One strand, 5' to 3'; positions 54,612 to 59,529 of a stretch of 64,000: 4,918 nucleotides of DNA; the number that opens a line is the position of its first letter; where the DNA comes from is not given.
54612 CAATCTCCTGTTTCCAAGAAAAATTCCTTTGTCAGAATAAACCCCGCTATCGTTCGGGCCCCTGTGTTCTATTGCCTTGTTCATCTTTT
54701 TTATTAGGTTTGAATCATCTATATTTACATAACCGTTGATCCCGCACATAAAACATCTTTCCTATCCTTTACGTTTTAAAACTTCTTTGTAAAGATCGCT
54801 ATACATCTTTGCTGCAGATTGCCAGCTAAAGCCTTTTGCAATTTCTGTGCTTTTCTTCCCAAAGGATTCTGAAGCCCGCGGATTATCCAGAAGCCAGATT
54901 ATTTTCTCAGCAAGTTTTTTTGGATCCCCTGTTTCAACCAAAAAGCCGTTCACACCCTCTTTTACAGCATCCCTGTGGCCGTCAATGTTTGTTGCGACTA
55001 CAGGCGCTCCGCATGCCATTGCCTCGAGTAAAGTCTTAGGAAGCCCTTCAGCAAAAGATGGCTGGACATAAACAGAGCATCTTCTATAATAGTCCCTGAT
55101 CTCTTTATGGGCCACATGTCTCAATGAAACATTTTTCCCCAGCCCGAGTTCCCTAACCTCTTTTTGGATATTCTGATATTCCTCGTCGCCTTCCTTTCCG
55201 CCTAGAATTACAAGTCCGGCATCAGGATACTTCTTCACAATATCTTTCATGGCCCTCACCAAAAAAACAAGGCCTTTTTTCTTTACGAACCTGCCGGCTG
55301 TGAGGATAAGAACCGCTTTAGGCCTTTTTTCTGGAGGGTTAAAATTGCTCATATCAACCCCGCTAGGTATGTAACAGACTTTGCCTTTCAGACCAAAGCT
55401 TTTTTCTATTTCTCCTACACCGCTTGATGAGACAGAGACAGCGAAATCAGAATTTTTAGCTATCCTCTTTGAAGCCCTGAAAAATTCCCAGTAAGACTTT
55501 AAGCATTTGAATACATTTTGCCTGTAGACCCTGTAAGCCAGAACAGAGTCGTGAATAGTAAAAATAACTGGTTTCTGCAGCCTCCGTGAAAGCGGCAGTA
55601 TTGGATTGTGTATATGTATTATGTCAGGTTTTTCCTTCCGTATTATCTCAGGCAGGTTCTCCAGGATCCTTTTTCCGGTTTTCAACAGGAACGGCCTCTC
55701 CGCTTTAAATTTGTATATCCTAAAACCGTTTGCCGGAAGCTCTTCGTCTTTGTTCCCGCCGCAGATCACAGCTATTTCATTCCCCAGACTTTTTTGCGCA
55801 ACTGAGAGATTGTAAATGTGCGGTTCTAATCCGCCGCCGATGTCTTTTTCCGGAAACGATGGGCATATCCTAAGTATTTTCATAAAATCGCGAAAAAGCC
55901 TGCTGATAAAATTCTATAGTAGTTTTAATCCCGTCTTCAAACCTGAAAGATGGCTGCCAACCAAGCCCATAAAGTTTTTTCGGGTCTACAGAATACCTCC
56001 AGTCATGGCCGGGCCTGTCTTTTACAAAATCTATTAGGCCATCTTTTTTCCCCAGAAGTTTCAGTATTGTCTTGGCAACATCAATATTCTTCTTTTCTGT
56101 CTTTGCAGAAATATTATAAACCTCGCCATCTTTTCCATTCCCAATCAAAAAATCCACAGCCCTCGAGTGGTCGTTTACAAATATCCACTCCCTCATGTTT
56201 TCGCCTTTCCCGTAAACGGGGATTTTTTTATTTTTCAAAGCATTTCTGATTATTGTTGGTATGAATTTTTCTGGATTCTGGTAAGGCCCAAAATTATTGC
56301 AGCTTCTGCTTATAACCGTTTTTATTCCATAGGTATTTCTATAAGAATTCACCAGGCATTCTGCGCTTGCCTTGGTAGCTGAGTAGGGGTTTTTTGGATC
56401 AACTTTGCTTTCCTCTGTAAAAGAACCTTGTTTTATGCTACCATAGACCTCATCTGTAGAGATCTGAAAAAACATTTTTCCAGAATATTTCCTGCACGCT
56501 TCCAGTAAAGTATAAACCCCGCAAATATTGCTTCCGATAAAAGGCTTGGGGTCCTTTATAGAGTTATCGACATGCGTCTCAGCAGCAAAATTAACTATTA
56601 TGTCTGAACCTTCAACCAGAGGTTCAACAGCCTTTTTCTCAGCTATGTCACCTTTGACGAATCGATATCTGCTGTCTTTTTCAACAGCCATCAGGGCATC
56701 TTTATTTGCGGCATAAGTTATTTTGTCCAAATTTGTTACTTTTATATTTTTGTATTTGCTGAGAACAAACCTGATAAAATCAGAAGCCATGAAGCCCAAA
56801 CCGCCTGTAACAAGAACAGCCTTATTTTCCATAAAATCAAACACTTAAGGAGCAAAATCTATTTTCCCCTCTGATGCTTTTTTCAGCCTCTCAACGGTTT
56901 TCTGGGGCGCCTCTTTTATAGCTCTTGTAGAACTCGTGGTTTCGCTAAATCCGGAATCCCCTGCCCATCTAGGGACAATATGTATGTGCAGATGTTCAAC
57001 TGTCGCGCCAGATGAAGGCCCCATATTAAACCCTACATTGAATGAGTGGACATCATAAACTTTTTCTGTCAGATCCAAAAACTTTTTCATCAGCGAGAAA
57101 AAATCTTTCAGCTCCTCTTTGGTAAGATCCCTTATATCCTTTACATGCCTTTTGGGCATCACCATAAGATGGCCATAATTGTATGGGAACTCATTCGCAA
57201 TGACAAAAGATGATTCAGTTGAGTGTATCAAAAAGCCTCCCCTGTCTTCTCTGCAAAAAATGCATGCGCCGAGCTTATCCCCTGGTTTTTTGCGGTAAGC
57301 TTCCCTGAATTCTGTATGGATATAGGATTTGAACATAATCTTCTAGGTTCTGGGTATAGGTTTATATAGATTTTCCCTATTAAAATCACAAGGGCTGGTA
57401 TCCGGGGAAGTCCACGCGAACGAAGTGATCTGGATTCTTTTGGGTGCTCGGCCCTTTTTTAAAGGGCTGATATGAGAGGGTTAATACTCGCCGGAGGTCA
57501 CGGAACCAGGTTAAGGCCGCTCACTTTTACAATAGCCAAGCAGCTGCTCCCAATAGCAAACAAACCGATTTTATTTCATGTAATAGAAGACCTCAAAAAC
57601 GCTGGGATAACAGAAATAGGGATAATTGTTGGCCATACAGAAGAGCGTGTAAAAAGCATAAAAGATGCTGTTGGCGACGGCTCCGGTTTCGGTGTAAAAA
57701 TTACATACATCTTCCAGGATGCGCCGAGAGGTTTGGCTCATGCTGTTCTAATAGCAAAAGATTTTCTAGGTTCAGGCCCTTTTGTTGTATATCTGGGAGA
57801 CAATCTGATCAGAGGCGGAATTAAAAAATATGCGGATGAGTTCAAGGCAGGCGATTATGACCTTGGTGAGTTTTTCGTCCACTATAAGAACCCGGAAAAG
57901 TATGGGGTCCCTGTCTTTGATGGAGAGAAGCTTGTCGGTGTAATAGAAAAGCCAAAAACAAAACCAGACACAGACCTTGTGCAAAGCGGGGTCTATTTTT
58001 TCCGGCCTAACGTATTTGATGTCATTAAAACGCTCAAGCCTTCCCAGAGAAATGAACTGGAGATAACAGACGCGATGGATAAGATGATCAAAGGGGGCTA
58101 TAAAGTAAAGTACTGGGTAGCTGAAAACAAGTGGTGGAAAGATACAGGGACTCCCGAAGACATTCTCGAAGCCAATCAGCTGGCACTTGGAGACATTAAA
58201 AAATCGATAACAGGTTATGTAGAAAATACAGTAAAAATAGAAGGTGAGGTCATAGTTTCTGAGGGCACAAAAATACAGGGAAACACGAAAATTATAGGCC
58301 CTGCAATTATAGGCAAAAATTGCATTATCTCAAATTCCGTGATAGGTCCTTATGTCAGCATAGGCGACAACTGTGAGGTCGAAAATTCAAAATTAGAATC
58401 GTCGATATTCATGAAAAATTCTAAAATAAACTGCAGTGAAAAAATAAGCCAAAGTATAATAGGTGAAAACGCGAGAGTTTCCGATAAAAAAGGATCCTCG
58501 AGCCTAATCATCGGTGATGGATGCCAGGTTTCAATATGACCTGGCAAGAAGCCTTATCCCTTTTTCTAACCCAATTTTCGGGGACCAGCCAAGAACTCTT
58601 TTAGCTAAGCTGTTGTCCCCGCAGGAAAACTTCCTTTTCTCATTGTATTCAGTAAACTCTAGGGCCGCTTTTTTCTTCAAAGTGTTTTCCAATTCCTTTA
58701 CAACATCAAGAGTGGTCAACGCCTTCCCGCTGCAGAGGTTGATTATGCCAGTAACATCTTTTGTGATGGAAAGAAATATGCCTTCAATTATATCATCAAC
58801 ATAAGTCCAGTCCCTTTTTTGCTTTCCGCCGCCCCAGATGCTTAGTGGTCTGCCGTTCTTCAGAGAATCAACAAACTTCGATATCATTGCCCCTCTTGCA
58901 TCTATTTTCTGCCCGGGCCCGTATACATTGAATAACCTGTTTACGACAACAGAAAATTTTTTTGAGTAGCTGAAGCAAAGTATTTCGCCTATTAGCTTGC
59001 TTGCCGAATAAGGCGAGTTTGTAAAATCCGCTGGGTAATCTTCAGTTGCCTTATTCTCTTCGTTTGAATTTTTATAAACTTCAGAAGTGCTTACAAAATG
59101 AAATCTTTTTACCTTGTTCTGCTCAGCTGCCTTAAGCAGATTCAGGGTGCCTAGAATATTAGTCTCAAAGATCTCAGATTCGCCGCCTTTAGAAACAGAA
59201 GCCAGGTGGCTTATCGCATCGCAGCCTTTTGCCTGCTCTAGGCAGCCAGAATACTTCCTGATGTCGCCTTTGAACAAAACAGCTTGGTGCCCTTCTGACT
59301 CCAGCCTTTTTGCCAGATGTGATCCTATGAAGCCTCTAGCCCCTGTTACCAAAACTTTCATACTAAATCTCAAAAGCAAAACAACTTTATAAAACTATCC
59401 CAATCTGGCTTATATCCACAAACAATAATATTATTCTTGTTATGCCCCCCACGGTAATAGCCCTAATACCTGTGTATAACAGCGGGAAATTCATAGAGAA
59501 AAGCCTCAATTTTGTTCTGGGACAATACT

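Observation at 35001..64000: Large surface-glycan (agl-like) island of about 29 kb with AglH, AglB (WWDPG variant), multiple GT-C, GT4 and GT2 transferases and five methyltransferases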

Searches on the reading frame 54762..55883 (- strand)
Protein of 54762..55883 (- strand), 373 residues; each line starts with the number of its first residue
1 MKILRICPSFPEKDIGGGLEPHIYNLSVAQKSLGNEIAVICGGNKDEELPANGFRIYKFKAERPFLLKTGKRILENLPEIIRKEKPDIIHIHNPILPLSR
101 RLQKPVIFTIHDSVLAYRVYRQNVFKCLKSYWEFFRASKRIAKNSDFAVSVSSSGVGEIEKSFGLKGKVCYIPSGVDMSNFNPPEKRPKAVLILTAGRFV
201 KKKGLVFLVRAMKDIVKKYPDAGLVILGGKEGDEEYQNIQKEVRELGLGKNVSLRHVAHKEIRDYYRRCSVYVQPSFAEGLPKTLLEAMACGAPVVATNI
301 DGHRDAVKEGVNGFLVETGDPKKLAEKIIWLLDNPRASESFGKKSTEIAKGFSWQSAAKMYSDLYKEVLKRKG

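Call 4: search_protein_families(library=pfam, proteins=[window:54762-55883:-], max_evalue=0.01)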
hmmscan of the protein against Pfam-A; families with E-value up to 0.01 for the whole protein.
window:54762-55883:- (373 aa): 7 families
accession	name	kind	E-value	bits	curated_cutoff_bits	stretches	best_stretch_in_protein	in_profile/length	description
PF00534.26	Glycos_transf_1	-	2.2e-41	141.7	26.4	1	182-346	7-170/172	Glycosyl transferases group 1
PF13692.12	Glyco_trans_1_4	-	2.2e-36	125.7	27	1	192-334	3-142/142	Glycosyl transferases group 1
PF13439.12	Glyco_transf_4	-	5.8e-22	78.9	28.5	1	17-179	2-169/170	Glycosyltransferase Family 4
PF20706.3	GT4-conflict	-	1.7e-14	54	26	1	135-359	137-383/385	Family 4 Glycosyltransferase in conflict systems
PF13477.12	Glyco_trans_4_2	-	2.4e-10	41.2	23.4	1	21-123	11-118/139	Glycosyl transferase 4-like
PF13579.12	Glyco_trans_4_4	-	7.2e-10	39.9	29.7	1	17-175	1-158/158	Glycosyl transferase 4-like domain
PF13524.12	Glyco_trans_1_2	-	4.3e-07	30.4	25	1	220-347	13-127/144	Glycosyl transferase-like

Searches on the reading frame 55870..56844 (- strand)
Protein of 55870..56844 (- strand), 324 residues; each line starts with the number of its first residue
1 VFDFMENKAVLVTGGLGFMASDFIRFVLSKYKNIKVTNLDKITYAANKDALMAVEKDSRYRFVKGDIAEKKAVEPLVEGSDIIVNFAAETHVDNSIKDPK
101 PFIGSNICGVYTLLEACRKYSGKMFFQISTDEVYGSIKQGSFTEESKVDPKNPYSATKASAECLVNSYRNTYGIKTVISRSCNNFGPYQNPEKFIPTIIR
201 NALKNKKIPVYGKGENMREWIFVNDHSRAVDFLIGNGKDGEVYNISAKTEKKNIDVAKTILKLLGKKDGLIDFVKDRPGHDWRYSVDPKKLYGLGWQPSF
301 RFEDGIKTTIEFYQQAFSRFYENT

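Call 4: search_protein_families(library=pfam, proteins=[window:55870-56844:-], max_evalue=0.01)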
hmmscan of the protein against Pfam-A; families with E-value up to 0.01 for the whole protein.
window:55870-56844:- (324 aa): 7 families
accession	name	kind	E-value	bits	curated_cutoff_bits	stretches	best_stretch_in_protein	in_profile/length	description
PF16363.11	GDP_Man_Dehyd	-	3.8e-67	227.5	27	1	11-308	1-331/332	GDP-mannose 4,6 dehydratase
PF01370.27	Epimerase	-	5.2e-56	190.2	20.9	1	10-245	1-239/240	NAD dependent epimerase/dehydratase family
PF01073.25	3Beta_HSD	-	4.8e-21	75.5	22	1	11-225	1-220/280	3-beta hydroxysteroid dehydrogenase/isomerase family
PF04321.23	RmlD_sub_bind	-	1.3e-17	64.2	27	1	10-267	3-234/287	RmlD substrate binding domain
PF07993.18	NAD_binding_4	-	1.8e-14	54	20.1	1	12-181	1-204/258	Male sterility protein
PF02719.21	Polysacc_synt_2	-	2.1e-14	53.8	20.2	1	10-279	1-266/293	Polysaccharide biosynthesis protein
PF13460.12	NAD_binding_10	-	2.1e-05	24.9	27.2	1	44-167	25-133/184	NAD(P)H-binding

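Call 22: search_protein_families(library=ncbifam, proteins=[window:55870-56844:-], max_evalue=0.001)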
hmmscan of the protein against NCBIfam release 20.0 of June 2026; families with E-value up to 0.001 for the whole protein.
window:55870-56844:- (324 aa): 29 families (the best 25 are shown)
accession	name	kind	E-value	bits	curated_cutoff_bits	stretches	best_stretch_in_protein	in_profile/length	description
TIGR01181.1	dTDP_gluc_dehyt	equivalog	5.6e-125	416.7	365.1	1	10-316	2-314/321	dTDP-glucose 4,6-dehydratase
NF007490.0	PRK10084.1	subfamily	3.5e-87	292.7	649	1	10-315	3-336/361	dTDP-glucose 4,6-dehydratase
NF007582.0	PRK10217.1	equivalog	2e-81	273.8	698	1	8-314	2-332/355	dTDP-glucose 4,6-dehydratase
TIGR04180.1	EDH_00030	hypoth_equivalog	1.2e-35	123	475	1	10-267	1-259/297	NAD-dependent 4,6-dehydratase LegB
TIGR01179.1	galE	equivalog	2.3e-31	108.9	262.3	1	9-315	1-327/332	UDP-glucose 4-epimerase GalE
TIGR02622.1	CDP_4_6_dhtase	equivalog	6.1e-24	84.8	278.45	1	4-318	1-335/352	CDP-glucose 4,6-dehydratase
NF011728.1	PRK15181.1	equivalog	9.3e-19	67.6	760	1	7-321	15-345/348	Vi polysaccharide biosynthesis UDP-N-acetylglucosaminuronic acid C-4 epimerase TviC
TIGR01214.1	rmlD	equivalog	7.1e-17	61.4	224.05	1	10-267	2-229/285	dTDP-4-dehydrorhamnose reductase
NF047922.1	GDPFucSynFcl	equivalog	1.1e-16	61.2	500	1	102-315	77-303/308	GDP-L-fucose synthase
NF043036.1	ErythonDh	equivalog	5.3e-16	58.7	325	1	10-206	3-205/321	D-erythronate dehydrogenase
TIGR03589.1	PseB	equivalog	6.6e-15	54.9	407.75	1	5-262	2-242/324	UDP-N-acetylglucosamine 4,6-dehydratase (inverting)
TIGR01472.1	gmd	equivalog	2.6e-14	53.2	415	1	59-247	55-251/342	GDP-mannose 4,6-dehydratase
TIGR02197.1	heptose_epim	equivalog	6.3e-13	48.6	274.6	1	10-275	1-270/316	ADP-glyceromanno-heptose 6-epimerase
NF042423.1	oxyalk_red_Shew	equivalog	7.7e-13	48.2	580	1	8-226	9-213/331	2-alkyl-3-oxoalkanoate reductase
NF008872.0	PRK11908.1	equivalog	9.6e-13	47.9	294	1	8-265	2-272/349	bifunctional UDP-4-keto-pentose/UDP-xylose synthase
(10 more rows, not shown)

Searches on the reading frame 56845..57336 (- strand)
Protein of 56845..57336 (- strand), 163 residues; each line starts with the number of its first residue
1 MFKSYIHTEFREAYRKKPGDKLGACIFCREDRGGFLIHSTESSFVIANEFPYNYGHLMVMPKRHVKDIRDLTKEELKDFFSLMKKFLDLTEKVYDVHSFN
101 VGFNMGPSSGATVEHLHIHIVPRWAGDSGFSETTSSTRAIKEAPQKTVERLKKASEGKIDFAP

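Call 4: search_protein_families(library=pfam, proteins=[window:56845-57336:-], max_evalue=0.01)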
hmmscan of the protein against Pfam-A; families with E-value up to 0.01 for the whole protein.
window:56845-57336:- (163 aa): 4 families
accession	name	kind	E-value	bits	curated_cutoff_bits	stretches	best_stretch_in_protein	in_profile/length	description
PF01230.28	HIT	-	7e-18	65.5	21.5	1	36-123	8-95/98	HIT domain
PF11969.13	DcpS_C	-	3.8e-13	50.3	24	1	25-121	2-100/114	Scavenger mRNA decapping enzyme C-term binding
PF16285.10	DUF4931_N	-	7.9e-05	23.2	24.1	1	20-121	15-119/124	Domain of unknown function (DUF4931) N-terminal domain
PF02744.22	GalP_UDP_tr_C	-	0.0011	19.2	29.2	1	57-122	52-119/165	Galactose-1-phosphate uridyl transferase, C-terminal domain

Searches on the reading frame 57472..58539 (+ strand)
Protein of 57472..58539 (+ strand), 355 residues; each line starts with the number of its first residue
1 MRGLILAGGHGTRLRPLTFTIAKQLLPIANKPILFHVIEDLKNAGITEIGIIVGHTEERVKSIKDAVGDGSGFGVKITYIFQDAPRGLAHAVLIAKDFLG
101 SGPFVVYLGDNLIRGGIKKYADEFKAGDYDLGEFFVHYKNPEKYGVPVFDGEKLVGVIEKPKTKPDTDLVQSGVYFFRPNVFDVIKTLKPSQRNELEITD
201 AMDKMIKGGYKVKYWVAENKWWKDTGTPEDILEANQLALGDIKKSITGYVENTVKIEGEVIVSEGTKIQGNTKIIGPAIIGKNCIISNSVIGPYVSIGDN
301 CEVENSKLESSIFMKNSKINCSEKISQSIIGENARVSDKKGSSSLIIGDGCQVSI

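Call 4: search_protein_families(library=pfam, proteins=[window:57472-58539:+], max_evalue=0.01)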
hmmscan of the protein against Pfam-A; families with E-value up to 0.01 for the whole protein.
window:57472-58539:+ (355 aa): 6 families
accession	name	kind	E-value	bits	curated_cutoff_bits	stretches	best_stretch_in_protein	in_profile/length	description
PF00483.29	NTP_transferase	-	6.4e-55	186.8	21.2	1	3-237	2-241/245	Nucleotidyl transferase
PF25084.1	LbH_EIF2B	-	1.5e-09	38.2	54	1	257-352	7-98/105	EIF2B subunit epsilon LbH domain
PF00132.30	Hexapep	-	4e-08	33.1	27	1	260-289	2-31/36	Bacterial transferase hexapeptide (six repeats)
PF12804.13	NTP_transf_3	-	5e-08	33.7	27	1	3-63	1-55/160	MobA-like NTP transferase domain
PF24894.1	Hexapep_GlmU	-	0.00011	22.7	23.3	1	274-339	15-80/104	GlmU-like, C-terminal hexapeptide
PF14602.12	Hexapep_2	-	0.0035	17.5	27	1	277-305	1-28/34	Hexapeptide repeat of succinyl-transferase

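Call 22: search_protein_families(library=ncbifam, proteins=[window:57472-58539:+], max_evalue=0.001)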
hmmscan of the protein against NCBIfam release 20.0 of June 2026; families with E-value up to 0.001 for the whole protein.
window:57472-58539:+ (355 aa): 43 families (the best 25 are shown)
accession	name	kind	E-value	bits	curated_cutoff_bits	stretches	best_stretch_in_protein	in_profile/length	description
TIGR01208.1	rmlA_long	equivalog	1.5e-121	405.6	320.25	1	3-354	2-352/353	glucose-1-phosphate thymidylyltransferase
TIGR03992.1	Arch_glmU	subfamily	1.9e-79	267.3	292.1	1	1-334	1-325/393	bifunctional sugar-1-phosphate nucleotidylyltransferase/acetyltransferase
NF041173.1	Sug_nt_acttase_Thmprot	equivalog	5.3e-56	190.3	600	1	1-334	1-325/405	bifunctional sugar-1-phosphate nucleotidylyltransferase/acetyltransferase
TIGR01207.1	rmlA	equivalog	6.3e-50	169.9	360.65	1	2-237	1-235/286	glucose-1-phosphate thymidylyltransferase RfbA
NF041313.1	UDPGP_AglF_Halo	equivalog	3.2e-45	154.4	400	1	1-236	1-232/234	UTP--glucose-1-phosphate uridylyltransferase AglF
NF052502.1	man1P_GTase_Rv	exception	1.3e-43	149.2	440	1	4-338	4-326/352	mannose-1-phosphate guanylyltransferase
NF012024.0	PRK15480.1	equivalog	2.8e-42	144.8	588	1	2-237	5-239/292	glucose-1-phosphate thymidylyltransferase RfbA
TIGR01099.1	galU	equivalog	1.4e-30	106.8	326.8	2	75-234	94-261/261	UTP--glucose-1-phosphate uridylyltransferase GalU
TIGR01173.1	glmU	equivalog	8.1e-28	97.4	366.85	2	4-218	4-215/452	bifunctional UDP-N-acetylglucosamine diphosphorylase/glucosamine-1-phosphate N-acetyltransferase GlmU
NF010934.1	PRK14354.1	equivalog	2.2e-25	89.1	450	2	4-217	3-214/447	bifunctional UDP-N-acetylglucosamine diphosphorylase/glucosamine-1-phosphate N-acetyltransferase GlmU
NF045761.1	NAMPUrTaseMurU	equivalog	1.4e-23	83.9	250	1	1-236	1-225/226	N-acetylmuramate alpha-1-phosphate uridylyltransferase MurU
TIGR02091.1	glgC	equivalog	1.7e-20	73.4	424.9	2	128-339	142-359/364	glucose-1-phosphate adenylyltransferase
NF010937.0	PRK14357.1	equivalog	2.1e-19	69.8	658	1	1-316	1-312/448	bifunctional UDP-N-acetylglucosamine diphosphorylase/glucosamine-1-phosphate N-acetyltransferase GlmU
NF010939.0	PRK14359.1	equivalog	3.5e-19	68.7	592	1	4-324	6-334/430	bifunctional UDP-N-acetylglucosamine diphosphorylase/glucosamine-1-phosphate N-acetyltransferase GlmU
NF010933.0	PRK14353.1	equivalog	3.6e-19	68.7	505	1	4-213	9-217/453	bifunctional UDP-N-acetylglucosamine diphosphorylase/glucosamine-1-phosphate N-acetyltransferase GlmU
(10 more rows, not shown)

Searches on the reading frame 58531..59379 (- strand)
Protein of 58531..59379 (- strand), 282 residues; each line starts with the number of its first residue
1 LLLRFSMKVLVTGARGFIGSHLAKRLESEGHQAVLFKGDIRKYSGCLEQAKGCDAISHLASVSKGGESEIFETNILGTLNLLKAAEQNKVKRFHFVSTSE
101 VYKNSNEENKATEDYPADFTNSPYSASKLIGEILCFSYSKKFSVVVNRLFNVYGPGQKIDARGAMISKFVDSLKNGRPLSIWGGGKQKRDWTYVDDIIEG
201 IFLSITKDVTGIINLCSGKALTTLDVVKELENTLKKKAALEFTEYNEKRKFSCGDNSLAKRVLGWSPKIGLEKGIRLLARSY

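Call 4: search_protein_families(library=pfam, proteins=[window:58531-59379:-], max_evalue=0.01)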
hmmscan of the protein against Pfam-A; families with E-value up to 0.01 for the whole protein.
window:58531-59379:- (282 aa): 7 families
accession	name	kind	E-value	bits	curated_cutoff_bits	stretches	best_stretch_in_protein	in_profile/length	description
PF01370.27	Epimerase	-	1.2e-48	166.1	20.9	1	9-215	1-239/240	NAD dependent epimerase/dehydratase family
PF16363.11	GDP_Man_Dehyd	-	4.2e-42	145.2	27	2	37-276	58-330/332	GDP-mannose 4,6 dehydratase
PF01073.25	3Beta_HSD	-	1.4e-14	54.3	22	1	35-200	49-224/280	3-beta hydroxysteroid dehydrogenase/isomerase family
PF07993.18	NAD_binding_4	-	1.2e-13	51.3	20.1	1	50-178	86-235/258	Male sterility protein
PF02719.21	Polysacc_synt_2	-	9.9e-10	38.5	20.2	1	39-181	62-194/293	Polysaccharide biosynthesis protein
PF13460.12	NAD_binding_10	-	4.1e-08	33.7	27.2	1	30-110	38-110/184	NAD(P)H-binding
PF04321.23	RmlD_sub_bind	-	2.2e-07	30.7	27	1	7-217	1-214/287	RmlD substrate binding domain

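Call 22: search_protein_families(library=ncbifam, proteins=[window:58531-59379:-], max_evalue=0.001)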
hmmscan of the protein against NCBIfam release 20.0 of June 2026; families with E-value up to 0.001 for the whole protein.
window:58531-59379:- (282 aa): 34 families (the best 25 are shown)
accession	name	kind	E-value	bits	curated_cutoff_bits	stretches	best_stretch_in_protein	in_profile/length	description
TIGR04180.1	EDH_00030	hypoth_equivalog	1.1e-36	126.5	475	1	35-268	53-295/297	NAD-dependent 4,6-dehydratase LegB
TIGR01181.1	dTDP_gluc_dehyt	equivalog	3.1e-35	121.8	365.1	1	52-279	73-308/321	dTDP-glucose 4,6-dehydratase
TIGR01179.1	galE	equivalog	2e-26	92.6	262.3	2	47-273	66-316/332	UDP-glucose 4-epimerase GalE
TIGR02197.1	heptose_epim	equivalog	1.3e-24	86.9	274.6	1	50-276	64-307/316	ADP-glyceromanno-heptose 6-epimerase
NF042422.1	oxyalk_red_OleD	equivalog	1e-21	77.7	580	1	7-220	1-228/329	2-alkyl-3-oxoalkanoate reductase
NF047922.1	GDPFucSynFcl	equivalog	3.2e-21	76.1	500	1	7-277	3-296/308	GDP-L-fucose synthase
NF007490.0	PRK10084.1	subfamily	1.3e-20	73.7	649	1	54-276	75-328/361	dTDP-glucose 4,6-dehydratase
NF011728.1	PRK15181.1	equivalog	3.5e-20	72.3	760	1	33-208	71-252/348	Vi polysaccharide biosynthesis UDP-N-acetylglucosaminuronic acid C-4 epimerase TviC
NF007582.0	PRK10217.1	equivalog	3.9e-20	72.3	698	1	57-239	85-275/355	dTDP-glucose 4,6-dehydratase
TIGR03466.1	HpnA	hypoth_equivalog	3.5e-16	59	367.65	2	35-271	47-282/327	hopanoid-associated sugar epimerase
NF007956.0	PRK10675.1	subfamily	9.3e-16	57.9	394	1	30-265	49-312/338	UDP-glucose 4-epimerase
NF042423.1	oxyalk_red_Shew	equivalog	1.8e-15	56.9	580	1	7-220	9-235/331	2-alkyl-3-oxoalkanoate reductase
TIGR01746.1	Thioester-redct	subfamily_domain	2e-15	56.9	213.35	1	51-200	87-242/371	thioester reductase domain-containing protein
TIGR02622.1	CDP_4_6_dhtase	equivalog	7.1e-15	55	278.45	1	69-280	99-328/352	CDP-glucose 4,6-dehydratase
NF008872.0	PRK11908.1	equivalog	2.6e-14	53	294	1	51-249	67-281/349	bifunctional UDP-4-keto-pentose/UDP-xylose synthase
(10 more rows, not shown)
